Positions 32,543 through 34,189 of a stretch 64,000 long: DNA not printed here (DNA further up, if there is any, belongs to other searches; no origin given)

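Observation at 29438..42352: Methylated-amine catabolic locus lacking the canonical N-methylglutamate dehydrogenase (mgdABCD)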

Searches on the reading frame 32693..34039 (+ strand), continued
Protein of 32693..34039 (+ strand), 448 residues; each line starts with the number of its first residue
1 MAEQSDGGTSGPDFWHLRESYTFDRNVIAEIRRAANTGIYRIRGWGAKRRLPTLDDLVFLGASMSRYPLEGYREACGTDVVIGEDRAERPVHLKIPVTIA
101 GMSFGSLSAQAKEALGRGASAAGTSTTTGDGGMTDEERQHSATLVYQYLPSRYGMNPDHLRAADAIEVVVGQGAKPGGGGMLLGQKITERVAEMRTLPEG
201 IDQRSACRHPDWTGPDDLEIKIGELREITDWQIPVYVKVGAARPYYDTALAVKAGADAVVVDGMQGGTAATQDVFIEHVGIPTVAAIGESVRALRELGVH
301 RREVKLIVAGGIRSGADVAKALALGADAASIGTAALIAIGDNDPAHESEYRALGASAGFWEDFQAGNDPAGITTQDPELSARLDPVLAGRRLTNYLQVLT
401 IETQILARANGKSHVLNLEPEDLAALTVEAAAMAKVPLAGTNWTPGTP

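Call 28: search_protein_families(library=pfam, proteins=[L004:13851-14849:-, L004:14879-15970:+, L004:15967-16239:+, L010:16215-17528:-, L010:14792-15961:+, L005:14295-18848:+, L005:19360-20064:+, L018:11328-12104:-, L018:12184-17484:-, L012:11757-13070:+], max_evalue=0.000001)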
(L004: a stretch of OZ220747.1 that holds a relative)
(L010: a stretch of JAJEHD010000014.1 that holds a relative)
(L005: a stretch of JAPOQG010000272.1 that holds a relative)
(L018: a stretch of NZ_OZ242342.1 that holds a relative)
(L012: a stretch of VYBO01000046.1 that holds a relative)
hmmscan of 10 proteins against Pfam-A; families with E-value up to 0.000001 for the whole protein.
L004:13851-14849:- (332 aa): 2 families
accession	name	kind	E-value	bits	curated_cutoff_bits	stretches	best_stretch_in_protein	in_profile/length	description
PF20803.2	PaaX_M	-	6.9e-19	68.2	24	1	114-192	2-80/83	PaaX protein central Cas2-like domain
PF08223.16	PaaX_C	-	4.8e-08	33.7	22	1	202-288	1-90/91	PaaX-like protein C-terminal domain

L004:14879-15970:+ (363 aa): 2 families
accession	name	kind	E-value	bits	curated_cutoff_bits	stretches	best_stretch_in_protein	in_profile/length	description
PF00355.32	Rieske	-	1e-18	67.4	20.3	1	37-119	2-83/88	Rieske [2Fe-2S] domain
PF00848.25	Ring_hydroxyl_A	-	2.1e-17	64.1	24.9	2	176-232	7-63/208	Ring hydroxylating alpha subunit (catalytic domain)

L004:15967-16239:+ (90 aa): 0 families

L010:16215-17528:- (437 aa): 0 families

L010:14792-15961:+ (389 aa): 2 families
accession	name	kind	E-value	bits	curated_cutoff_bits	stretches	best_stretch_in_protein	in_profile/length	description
PF00355.32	Rieske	-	4.1e-18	65.5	20.3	1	61-143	2-83/88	Rieske [2Fe-2S] domain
PF00848.25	Ring_hydroxyl_A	-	5.2e-14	53.1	24.9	1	202-255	8-62/208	Ring hydroxylating alpha subunit (catalytic domain)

L005:14295-18848:+ (1517 aa): 6 families
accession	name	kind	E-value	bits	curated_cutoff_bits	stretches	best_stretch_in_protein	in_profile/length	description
PF22240.1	ISP_coupler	-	3e-26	92.7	27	1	772-896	1-124/126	Type ISP restriction-modification enzyme, coupler domain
PF13156.12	Mrr_cat_2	-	7.6e-24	84.5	22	1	70-183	9-120/127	Restriction endonuclease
PF18135.7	Type_ISP_C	-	4e-20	72.6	25.9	1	1304-1418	3-107/342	Type ISP C-terminal specificity domain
PF04851.21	ResIII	-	1.6e-18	67.6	22.5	1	197-395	2-163/164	Type III restriction enzyme, res subunit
PF00270.35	DEAD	-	3.8e-08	33.7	26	1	201-395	2-161/167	DEAD/DEAH box helicase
PF00271.37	Helicase_C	-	1.7e-07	31.9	23.5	1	581-655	39-109/110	Helicase conserved C-terminal domain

L005:19360-20064:+ (234 aa): 1 family
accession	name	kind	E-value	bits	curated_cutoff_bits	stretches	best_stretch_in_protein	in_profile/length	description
PF18135.7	Type_ISP_C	-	1.8e-45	155.9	25.9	1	21-202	167-340/342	Type ISP C-terminal specificity domain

L018:11328-12104:- (258 aa): 2 families
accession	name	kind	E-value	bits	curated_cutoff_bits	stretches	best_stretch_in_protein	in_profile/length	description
PF00378.25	ECH_1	-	5.1e-62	209.9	27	1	12-257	5-250/251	Enoyl-CoA hydratase/isomerase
PF16113.10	ECH_2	-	7.8e-33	114.8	27.2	1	15-185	3-177/335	Enoyl-CoA hydratase/isomerase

L018:12184-17484:- (1766 aa): 4 families
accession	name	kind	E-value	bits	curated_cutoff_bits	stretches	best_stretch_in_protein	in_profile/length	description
PF04122.17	CW_binding_2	-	5.1e-16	59.4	24.9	0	1637-1728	1-72/73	Cell wall binding domain 2 (CWB2)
PF05935.17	Arylsulfotrans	-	6.9e-14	52.1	24.2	1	532-808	94-364/374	Arylsulfotransferase (ASST)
PF03160.20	Calx-beta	-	4.8e-13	49.6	27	1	947-1060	6-117/119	Calx-beta domain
PF00041.27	fn3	-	1e-11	45.3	25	1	30-115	10-79/84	Fibronectin type III domain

L012:11757-13070:+ (437 aa): 1 family
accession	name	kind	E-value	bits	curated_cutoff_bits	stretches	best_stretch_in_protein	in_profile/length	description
PF02661.23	Fic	-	1e-19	71.6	24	1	142-244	4-92/93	Fic/DOC family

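Call 40: find_homologous_proteins(query=L034:15197-16555:-, max_evalue=1e-60)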
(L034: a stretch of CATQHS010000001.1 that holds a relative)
Query L034:15197-16555:- (452 aa): 7993 proteins with E <= 1e-60 among 8000 candidates; the best 120 are listed.
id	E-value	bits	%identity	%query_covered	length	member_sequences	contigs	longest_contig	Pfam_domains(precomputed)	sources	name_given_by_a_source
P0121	3.2e-285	964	96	96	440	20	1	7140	PF01266.31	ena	-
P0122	1.5e-280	949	93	97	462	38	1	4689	PF01266.31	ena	-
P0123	3.5e-278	941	95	95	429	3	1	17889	PF01266.31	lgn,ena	-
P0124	7.9e-271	917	100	89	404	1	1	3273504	PF01266.31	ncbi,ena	-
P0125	7.2e-269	911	99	89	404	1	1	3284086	PF01266.31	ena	-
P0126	5.2e-266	901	99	88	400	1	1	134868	PF01266.31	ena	-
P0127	3.0e-263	892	96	89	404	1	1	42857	PF01266.31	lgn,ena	-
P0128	3.9e-263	892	96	89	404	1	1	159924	PF01266.31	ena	-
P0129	3.6e-262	888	96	89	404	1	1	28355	PF01266.31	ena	-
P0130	1.2e-259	880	96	88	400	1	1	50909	PF01266.31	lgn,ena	-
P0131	1.5e-259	880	96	88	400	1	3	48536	PF01266.31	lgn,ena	-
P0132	7.3e-259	878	96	88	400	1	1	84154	PF01266.31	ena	-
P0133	9.5e-259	877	88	95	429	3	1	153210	PF01266.31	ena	-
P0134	1.4e-258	877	96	88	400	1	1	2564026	PF01266.31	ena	-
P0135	3.3e-254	862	85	97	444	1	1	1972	PF01266.31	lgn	-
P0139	1.9e-251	853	85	95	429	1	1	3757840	PF01266.31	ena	-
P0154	3.7e-247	839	85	95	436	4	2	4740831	PF01266.31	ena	-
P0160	9.8e-246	834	85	93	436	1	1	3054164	PF01266.31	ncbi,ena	-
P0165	2.5e-245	833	85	94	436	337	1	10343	PF01266.31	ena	-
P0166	4.1e-245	832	85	93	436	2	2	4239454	PF01266.31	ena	-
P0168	5.5e-245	832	84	95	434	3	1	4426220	PF01266.31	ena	-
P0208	1.3e-240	817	83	95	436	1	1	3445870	PF01266.31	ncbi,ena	-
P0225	1.3e-238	811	85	91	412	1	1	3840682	PF01266.31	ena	-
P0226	1.3e-238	811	82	93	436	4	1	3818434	PF01266.31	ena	-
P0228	1.9e-238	810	81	95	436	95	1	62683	PF01266.31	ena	-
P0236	4.4e-237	806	81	95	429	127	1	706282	PF01266.31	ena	-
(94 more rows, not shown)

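Call 42: find_encoding_contigs(protein=P0160, flank=10000, max_places=2)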
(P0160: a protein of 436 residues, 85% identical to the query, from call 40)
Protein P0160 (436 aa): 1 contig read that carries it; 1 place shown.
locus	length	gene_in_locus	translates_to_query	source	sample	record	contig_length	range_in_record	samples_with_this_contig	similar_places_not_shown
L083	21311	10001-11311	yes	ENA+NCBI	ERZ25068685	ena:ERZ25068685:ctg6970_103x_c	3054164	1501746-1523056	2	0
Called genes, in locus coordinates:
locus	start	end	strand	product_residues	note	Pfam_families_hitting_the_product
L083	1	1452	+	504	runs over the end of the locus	PF12797:Fer4_2 (weak), PF12837:Fer4_6 (faint), PF12838:Fer4_7 (faint), PF13187:Fer4_9 (weak), PF13237:Fer4_10 (faint), PF13247:Fer4_11, PF00037:Fer4 (weak), PF03916:NrfD, +1 more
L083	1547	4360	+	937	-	PF04879:Molybdop_Fe4S4, PF00384:Molybdopterin, PF01568:Molydop_binding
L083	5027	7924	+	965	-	-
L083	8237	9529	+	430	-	PF04909:Amidohydro_2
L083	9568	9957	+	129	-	PF04075:F420H2_quin_red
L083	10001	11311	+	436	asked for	PF01266:DAO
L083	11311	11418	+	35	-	-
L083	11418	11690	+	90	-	PF04267:SoxD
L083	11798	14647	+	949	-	PF13510:Fer2_4, PF00890:FAD_binding_2, PF01134:GIDA (weak), PF03486:HI0933_like (weak), PF12831:FAD_oxidored, PF17806:SO_alpha_A3, PF01571:GCV_T, PF08669:GCV_T_C, +1 more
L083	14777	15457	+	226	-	PF01571:GCV_T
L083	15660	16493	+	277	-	-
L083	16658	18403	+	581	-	PF00342:PGI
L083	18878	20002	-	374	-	PF13173:AAA_14, PF13635:DUF4143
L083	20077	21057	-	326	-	PF07366:SnoaL, PF12680:SnoaL_2 (weak), PF07366:SnoaL, PF12680:SnoaL_2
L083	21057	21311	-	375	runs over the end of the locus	PF07366:SnoaL, PF12680:SnoaL_2 (faint)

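Call 43: find_encoding_contigs(protein=P0208, flank=10000, max_places=2)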
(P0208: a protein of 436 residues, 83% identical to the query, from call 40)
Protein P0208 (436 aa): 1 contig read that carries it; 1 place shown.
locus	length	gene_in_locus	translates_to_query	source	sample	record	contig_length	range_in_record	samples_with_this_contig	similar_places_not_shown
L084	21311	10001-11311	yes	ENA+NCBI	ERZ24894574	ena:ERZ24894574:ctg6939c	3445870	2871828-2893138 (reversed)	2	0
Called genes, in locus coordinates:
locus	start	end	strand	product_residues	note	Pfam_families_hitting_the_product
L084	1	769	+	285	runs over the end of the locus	-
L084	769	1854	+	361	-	PF08843:AbiEii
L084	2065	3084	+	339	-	PF00465:Fe-ADH (weak), PF13685:Fe-ADH_2, PF01761:DHQ_synthase, PF24621:DHQS_C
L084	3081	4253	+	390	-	PF01321:Creatinase_N, PF00557:Peptidase_M24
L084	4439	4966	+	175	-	PF08207:EFP_N, PF01132:EFP, PF09285:Elong-fact-P_C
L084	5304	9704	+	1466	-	-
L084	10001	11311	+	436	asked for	PF01266:DAO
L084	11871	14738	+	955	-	PF13510:Fer2_4, PF00890:FAD_binding_2 (weak), PF01134:GIDA (weak), PF03486:HI0933_like (weak), PF12831:FAD_oxidored, PF17806:SO_alpha_A3, PF01571:GCV_T, PF08669:GCV_T_C, +2 more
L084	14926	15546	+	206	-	PF01571:GCV_T (weak)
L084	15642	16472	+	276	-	PF00034:Cytochrom_C (weak)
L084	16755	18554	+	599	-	PF00342:PGI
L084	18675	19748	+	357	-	-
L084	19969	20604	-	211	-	-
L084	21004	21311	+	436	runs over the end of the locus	PF13191:AAA_16 (weak), PF13401:AAA_22 (faint)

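Call 45: list_cluster_members(proteins=[P0165, P0228, P0236, P0166, P0226, P0225, P0139, P0154, P0168, P0160])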
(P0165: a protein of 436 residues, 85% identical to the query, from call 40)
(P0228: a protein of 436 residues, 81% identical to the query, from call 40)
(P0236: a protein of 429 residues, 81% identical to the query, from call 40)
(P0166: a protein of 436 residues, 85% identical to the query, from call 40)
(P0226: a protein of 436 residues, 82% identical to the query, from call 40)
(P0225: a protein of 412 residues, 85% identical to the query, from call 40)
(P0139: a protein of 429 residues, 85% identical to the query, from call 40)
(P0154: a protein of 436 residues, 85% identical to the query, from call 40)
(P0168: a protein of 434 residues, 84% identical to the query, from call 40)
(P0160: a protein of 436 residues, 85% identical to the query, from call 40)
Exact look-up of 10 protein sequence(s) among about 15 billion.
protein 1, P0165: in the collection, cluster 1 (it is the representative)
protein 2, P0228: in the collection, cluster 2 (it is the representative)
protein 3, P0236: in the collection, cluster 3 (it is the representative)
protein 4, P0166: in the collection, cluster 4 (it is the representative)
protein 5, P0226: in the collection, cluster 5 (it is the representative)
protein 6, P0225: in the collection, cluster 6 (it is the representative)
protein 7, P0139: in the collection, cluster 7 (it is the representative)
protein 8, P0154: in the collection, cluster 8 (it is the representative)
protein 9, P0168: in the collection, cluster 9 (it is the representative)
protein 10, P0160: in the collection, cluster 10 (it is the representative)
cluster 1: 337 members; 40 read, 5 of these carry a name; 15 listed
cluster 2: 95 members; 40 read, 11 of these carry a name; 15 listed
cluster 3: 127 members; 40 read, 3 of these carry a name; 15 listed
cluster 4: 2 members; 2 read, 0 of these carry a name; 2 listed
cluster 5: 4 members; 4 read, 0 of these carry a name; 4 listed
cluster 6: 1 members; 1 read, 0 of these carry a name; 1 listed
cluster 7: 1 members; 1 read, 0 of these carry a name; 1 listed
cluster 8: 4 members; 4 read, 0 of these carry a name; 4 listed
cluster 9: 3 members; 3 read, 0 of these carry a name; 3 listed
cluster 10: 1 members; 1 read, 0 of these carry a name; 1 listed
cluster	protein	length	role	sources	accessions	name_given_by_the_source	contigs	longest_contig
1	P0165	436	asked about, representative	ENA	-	-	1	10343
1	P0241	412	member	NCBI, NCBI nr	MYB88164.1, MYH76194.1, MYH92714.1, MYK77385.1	MAG: FAD-dependent oxidoreductase [Acidimicrobiaceae bacterium] | FAD-dependent oxidoreductase [Acidimicrobiaceae bacterium]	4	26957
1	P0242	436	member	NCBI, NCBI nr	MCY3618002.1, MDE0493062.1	MAG: FAD-dependent oxidoreductase [Acidimicrobiaceae bacterium] | FAD-dependent oxidoreductase [Acidimicrobiaceae bacterium]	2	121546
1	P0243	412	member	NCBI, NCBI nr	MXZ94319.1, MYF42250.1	MAG: FAD-dependent oxidoreductase [Acidimicrobiaceae bacterium] | FAD-dependent oxidoreductase [Acidimicrobiaceae bacterium]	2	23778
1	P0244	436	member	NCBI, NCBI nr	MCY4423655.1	MAG: FAD-dependent oxidoreductase [Acidimicrobiaceae bacterium] | FAD-dependent oxidoreductase [Acidimicrobiaceae bacterium]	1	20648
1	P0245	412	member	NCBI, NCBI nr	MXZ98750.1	MAG: FAD-dependent oxidoreductase [Acidimicrobiaceae bacterium] | FAD-dependent oxidoreductase [Acidimicrobiaceae bacterium]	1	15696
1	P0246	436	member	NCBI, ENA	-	-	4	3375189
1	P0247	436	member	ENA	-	-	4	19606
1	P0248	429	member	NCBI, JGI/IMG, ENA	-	-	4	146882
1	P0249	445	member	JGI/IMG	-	-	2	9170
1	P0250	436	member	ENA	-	-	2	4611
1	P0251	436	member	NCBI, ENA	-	-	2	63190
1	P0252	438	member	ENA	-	-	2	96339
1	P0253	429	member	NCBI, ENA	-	-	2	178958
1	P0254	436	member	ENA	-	-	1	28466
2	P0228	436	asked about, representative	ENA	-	-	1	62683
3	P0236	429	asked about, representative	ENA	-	-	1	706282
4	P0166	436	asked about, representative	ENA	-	-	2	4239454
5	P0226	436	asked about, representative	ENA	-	-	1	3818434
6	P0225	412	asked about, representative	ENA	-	-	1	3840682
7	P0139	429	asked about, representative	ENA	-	-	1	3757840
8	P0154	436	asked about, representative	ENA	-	-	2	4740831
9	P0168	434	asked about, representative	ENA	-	-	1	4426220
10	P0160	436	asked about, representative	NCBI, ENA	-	-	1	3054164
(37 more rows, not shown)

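Call 53: search_protein_families(library=ncbifam, proteins=[L004:14879-15970:+, L004:13851-14849:-, L004:15967-16239:+], max_evalue=0.000001)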
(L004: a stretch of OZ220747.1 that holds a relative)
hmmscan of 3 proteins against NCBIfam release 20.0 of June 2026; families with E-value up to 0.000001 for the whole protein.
L004:14879-15970:+ (363 aa): 6 families
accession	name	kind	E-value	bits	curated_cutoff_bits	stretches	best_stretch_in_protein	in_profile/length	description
NF058607.1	GlBtMonoOxGbcA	equivalog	1.7e-35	122.3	670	1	10-210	29-228/420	glycine betaine monooxygenase oxygenase subunit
TIGR03228.1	anthran_1_2_A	equivalog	2.9e-30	105.4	671.9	1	17-205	19-214/438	anthranilate 1,2-dioxygenase large subunit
TIGR03229.1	benzo_1_2_benA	equivalog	5.7e-28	97.9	780.95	1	18-205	20-216/433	benzoate 1,2-dioxygenase large subunit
NF041684.1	ant_diox_AndAc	equivalog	5.1e-26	91.2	750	1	14-204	23-222/418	anthranilate 1,2-dioxygenase large subunit AndAc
NF042946.1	3PPDioc_HcaE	equivalog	1.8e-18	66.8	830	1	16-205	18-215/450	3-phenylpropionate/cinnamic acid dioxygenase subunit alpha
NF052579.1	BetMthstMoxSdmAMthl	equivalog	9e-09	34.7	600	1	35-136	15-112/351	4beta-methylsterol monooxygenase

L004:13851-14849:- (332 aa): 1 family
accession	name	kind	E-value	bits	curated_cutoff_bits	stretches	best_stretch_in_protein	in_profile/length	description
TIGR02277.1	PaaX_trns_reg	equivalog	1.4e-19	70.7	264.55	1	45-294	21-262/279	phenylacetic acid degradation operon negative regulatory protein PaaX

L004:15967-16239:+ (90 aa): 0 families

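Call 54: search_protein_families(library=pfam, proteins=[L003:6296-8005:-, L024:5936-7627:-, L052:1287-2687:+, L052:2716-3600:-, L014:8507-9601:-], max_evalue=0.00001)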
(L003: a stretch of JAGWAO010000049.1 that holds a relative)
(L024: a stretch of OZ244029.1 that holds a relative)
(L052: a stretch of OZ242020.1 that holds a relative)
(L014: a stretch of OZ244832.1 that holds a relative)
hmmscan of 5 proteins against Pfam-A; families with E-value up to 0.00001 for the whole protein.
L003:6296-8005:- (569 aa): 2 families
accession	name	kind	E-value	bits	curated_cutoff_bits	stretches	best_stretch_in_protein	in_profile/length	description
PF13749.12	HATPase_c_4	-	5e-17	62.1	26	1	304-389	2-89/89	Putative ATP-dependent DNA helicase recG C-terminal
PF04326.19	SLFN_AlbA_2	-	5.1e-15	56.5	25.3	1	22-138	1-118/118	Schlafen, AlbA_2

L024:5936-7627:- (563 aa): 2 families
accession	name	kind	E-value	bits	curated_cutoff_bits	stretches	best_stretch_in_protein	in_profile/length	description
PF04326.19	SLFN_AlbA_2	-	1.2e-17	64.9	25.3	1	22-138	1-118/118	Schlafen, AlbA_2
PF13749.12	HATPase_c_4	-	1.6e-15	57.3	26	1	305-389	3-89/89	Putative ATP-dependent DNA helicase recG C-terminal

L052:1287-2687:+ (466 aa): 1 family
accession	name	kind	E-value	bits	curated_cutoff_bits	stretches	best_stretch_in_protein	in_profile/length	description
PF02661.23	Fic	-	9e-18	65.3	24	1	135-235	2-90/93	Fic/DOC family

L052:2716-3600:- (294 aa): 1 family
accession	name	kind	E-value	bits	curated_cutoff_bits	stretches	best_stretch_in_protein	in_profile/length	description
PF00041.27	fn3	-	9.4e-06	26.2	25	0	68-156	1-79/84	Fibronectin type III domain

L014:8507-9601:- (364 aa): 5 families
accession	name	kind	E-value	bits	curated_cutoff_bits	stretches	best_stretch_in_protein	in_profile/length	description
PF13358.12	DDE_3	-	2.1e-24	86.5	28.6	1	176-322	2-146/146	DDE superfamily endonuclease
PF13565.12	HTH_32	-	6e-15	56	33.7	1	64-135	1-73/73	Homeodomain-like domain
PF13551.12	HTH_29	-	4.4e-13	49.6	28.1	1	38-95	1-61/64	Winged helix-turn helix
PF13384.12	HTH_23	-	1.5e-08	34.7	24.6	1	36-80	5-49/50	Homeodomain-like domain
PF13518.12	HTH_28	-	5.5e-07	30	25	1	40-87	4-50/52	Helix-turn-helix domain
